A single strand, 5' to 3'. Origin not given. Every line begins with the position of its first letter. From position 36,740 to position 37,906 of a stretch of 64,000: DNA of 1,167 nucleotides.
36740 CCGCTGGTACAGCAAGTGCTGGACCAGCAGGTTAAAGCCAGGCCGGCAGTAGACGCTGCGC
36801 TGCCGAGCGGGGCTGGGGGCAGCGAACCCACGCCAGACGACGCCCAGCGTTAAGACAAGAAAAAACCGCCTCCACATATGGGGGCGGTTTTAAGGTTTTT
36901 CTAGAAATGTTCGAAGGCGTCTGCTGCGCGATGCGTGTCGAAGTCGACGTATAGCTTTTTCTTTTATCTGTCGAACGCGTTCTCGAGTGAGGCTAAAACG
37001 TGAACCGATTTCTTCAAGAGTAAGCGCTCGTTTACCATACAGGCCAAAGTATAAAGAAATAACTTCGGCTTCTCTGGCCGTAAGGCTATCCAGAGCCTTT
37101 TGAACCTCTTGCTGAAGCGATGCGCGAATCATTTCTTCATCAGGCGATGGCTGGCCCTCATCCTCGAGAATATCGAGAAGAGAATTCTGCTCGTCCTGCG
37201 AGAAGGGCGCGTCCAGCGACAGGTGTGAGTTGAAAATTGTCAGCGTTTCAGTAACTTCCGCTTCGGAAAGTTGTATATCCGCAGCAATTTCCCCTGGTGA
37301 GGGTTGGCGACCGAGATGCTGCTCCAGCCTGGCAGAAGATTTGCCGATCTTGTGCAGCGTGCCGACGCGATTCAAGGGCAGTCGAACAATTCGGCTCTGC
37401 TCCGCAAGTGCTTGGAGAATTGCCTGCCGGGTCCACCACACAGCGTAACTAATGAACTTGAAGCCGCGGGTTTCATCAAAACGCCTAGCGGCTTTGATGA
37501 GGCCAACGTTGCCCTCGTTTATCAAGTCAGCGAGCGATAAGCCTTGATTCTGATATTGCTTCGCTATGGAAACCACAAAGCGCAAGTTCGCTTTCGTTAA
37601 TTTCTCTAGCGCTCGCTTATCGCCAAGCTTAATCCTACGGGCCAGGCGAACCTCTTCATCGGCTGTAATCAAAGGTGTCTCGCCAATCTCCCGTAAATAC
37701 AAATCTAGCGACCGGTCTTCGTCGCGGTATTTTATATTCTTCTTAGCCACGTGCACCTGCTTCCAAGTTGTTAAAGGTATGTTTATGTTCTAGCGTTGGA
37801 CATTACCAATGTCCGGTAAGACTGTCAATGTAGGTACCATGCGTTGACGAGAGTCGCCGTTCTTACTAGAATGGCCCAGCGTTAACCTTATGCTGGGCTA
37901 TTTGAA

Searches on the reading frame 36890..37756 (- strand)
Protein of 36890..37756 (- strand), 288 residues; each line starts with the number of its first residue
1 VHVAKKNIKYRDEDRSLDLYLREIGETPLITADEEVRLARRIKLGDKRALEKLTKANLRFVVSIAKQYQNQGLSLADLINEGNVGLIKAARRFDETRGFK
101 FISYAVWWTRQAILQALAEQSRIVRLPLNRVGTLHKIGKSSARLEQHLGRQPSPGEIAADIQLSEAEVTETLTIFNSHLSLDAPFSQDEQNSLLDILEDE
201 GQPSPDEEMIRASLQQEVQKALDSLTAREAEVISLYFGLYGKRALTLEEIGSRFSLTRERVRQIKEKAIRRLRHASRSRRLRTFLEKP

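Call 12: find_encoding_contigs(protein=window:36890-37756:-, flank=10000, max_places=10)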
Protein window:36890-37756:- (288 aa): 1 contig read that carries it; 1 place shown.
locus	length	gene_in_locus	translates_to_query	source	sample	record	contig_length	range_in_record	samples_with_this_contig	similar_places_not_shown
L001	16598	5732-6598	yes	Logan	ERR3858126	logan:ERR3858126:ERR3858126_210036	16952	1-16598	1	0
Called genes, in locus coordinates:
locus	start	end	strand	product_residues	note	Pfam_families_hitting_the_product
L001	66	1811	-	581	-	-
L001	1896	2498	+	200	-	-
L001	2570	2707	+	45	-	-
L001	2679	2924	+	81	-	PF18903:DUF5659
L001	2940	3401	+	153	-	-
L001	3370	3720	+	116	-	-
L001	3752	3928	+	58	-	PF12728:HTH_17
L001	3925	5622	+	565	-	PF00239:Resolvase, PF07508:Recombinase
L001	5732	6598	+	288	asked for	PF00140:Sigma70_r1_2, PF04542:Sigma70_r2, PF04539:Sigma70_r3, PF04545:Sigma70_r4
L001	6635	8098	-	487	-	-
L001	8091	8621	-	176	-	PF07638:Sigma70_ECF (weak), PF04542:Sigma70_r2, PF08281:Sigma70_r4_2, PF04545:Sigma70_r4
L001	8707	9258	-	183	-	PF00856:SET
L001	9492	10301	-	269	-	PF01061:ABC2_membrane, PF12698:ABC2_membrane_3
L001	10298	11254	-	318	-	PF00005:ABC_tran, PF13304:AAA_21 (weak), PF13732:DrrA1-3_C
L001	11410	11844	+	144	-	-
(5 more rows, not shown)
